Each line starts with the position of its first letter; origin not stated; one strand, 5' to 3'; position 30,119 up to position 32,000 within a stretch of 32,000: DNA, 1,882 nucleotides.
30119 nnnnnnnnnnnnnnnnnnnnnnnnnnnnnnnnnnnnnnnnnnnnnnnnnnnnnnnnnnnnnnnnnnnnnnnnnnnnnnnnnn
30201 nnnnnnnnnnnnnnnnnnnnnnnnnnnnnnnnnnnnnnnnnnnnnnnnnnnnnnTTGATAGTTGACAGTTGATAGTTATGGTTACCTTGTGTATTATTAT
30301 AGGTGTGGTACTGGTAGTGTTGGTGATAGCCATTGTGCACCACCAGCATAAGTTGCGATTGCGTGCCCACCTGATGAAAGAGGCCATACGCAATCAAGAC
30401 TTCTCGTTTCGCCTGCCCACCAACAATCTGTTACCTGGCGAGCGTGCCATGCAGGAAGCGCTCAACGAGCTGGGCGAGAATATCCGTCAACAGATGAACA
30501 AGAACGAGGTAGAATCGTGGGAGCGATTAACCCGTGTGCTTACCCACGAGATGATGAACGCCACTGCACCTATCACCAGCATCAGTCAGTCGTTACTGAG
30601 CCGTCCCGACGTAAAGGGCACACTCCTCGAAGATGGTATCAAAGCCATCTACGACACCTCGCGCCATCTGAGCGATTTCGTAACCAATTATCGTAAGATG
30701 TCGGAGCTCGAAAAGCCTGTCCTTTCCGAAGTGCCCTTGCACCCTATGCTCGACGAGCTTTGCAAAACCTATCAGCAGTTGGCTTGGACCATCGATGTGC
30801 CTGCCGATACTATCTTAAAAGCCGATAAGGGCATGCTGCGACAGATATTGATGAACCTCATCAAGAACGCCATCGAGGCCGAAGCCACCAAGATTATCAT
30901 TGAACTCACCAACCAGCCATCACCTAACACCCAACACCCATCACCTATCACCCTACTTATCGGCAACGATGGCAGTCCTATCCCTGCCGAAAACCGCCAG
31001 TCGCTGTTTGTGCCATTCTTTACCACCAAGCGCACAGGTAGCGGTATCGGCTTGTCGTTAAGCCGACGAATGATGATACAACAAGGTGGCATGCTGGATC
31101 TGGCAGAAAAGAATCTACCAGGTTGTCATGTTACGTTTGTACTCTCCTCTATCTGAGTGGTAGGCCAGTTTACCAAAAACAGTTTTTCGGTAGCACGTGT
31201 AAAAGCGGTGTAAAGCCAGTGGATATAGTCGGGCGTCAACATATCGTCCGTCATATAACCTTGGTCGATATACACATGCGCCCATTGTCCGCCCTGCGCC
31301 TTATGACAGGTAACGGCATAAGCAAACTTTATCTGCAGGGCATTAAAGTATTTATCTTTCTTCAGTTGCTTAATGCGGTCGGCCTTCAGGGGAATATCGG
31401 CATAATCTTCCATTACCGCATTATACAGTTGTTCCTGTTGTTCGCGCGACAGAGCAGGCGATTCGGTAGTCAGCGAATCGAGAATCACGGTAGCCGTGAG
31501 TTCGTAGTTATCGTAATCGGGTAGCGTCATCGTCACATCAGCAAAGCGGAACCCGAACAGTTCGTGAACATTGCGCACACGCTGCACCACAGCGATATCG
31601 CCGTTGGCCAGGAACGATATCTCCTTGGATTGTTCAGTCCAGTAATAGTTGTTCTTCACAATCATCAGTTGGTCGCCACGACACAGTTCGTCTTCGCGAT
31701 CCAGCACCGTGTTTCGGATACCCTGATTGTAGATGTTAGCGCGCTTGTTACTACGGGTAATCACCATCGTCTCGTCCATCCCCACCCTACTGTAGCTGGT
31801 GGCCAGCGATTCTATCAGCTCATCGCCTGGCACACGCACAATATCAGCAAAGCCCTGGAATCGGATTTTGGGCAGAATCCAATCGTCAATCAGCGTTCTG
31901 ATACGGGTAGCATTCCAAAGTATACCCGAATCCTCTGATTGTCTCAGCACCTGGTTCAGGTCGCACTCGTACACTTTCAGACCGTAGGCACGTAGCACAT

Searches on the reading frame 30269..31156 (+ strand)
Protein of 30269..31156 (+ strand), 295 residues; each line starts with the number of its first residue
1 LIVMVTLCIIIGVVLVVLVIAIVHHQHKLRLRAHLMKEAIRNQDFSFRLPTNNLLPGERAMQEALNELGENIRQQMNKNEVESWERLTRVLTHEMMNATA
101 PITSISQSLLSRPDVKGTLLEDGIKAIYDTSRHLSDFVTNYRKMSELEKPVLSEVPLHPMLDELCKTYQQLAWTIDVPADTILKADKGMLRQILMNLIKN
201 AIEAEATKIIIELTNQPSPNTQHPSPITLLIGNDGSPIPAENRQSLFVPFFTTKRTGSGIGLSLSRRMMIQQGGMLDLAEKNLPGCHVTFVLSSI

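Call 5: search_protein_families(library=pfam, proteins=[window:30269-31156:+])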
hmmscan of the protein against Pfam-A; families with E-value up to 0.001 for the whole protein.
window:30269-31156:+ (295 aa): 1 family
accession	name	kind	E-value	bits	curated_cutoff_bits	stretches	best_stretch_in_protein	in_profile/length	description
PF02518.31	HATPase_c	-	5.3e-15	56.3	26.4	1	186-292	2-107/111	Histidine kinase-, DNA gyrase B-, and HSP90-like ATPase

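Call 33: search_protein_families(library=ncbifam, proteins=[window:30278-31156:+], max_evalue=0.00001)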
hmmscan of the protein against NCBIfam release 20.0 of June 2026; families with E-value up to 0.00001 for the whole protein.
window:30278-31156:+ (292 aa): 43 families (the best 25 are shown)
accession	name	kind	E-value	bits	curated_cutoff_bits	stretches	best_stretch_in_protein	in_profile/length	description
NF008468.0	PRK11360.1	equivalog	5e-21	74.7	646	1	88-289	403-606/616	two-component system sensor histidine kinase AtoS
NF008312.0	PRK11100.1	equivalog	6.3e-18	64.8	356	1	5-289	190-472/477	two-component system sensor histidine kinase CreC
NF047794.1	HisKinPtgB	equivalog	2.5e-16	59.1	1000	1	151-277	519-641/656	two-component system sensor histidine kinase PgtB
NF041777.1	sens_FixL_Rhizob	equivalog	1.3e-15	57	850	1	167-283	360-472/485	sensor protein FixL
NF040750.1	tetrathio_HK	equivalog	9.8e-15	54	750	1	160-279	430-542/555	tetrathionate respiration histidine kinase TtrS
TIGR02916.1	PEP_his_kin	equivalog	1.6e-14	53.5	300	1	75-289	469-678/679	XrtA/PEP-CTERM system histidine kinase PrsK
NF047496.1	HK_LIC11548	equivalog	2e-14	53.3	750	1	69-286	348-584/589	LIC_11548 family sensor histidine kinase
NF007688.0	PRK10364.1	equivalog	2.2e-14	53.1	479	1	179-289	344-449/460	two-component system sensor histidine kinase ZraS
NF046044.1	PnpS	equivalog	4.7e-14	52.2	400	1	97-289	183-389/390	two-component system histidine kinase PnpS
TIGR01386.1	cztS_silS_copS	subfamily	4.8e-12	45.6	292.55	1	4-275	168-443/457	heavy metal sensor histidine kinase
NF047466.1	hybrid_RR_LvrB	exception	5.4e-12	45.6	500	1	63-277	137-362/377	hybrid histidine kinase/response regulator LvrB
NF006800.0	PRK09303.1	equivalog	5.1e-11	42.1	342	1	156-278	239-364/383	histidine kinase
NF033091.0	HK_VanS_ACDEFG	equivalog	6.5e-11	41.9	400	1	107-274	100-278/293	vancomycin resistance histidine kinase VanS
NF053867.1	SprKinKinDBac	equivalog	8.3e-11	41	775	1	176-289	387-495/500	sporulation kinase KinD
NF010411.0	PRK13837.1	equivalog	1.4e-10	39.9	647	1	178-278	552-662/828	two-component system VirA-like sensor kinase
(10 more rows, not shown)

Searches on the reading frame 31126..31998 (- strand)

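Call 33: search_protein_families(library=ncbifam, proteins=[window:31126-31998:-], max_evalue=0.00001)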
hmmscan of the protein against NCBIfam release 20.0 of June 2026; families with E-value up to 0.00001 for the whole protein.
window:31126-31998:- (290 aa): 2 families
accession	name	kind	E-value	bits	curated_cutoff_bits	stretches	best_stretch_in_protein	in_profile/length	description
TIGR01448.2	helicase_RecD2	equivalog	1.7e-12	46.3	500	1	220-277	634-688/713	SF1B family DNA helicase RecD2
TIGR01447.1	recD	equivalog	2.3e-06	26.5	310.15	1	221-276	521-573/597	exodeoxyribonuclease V subunit alpha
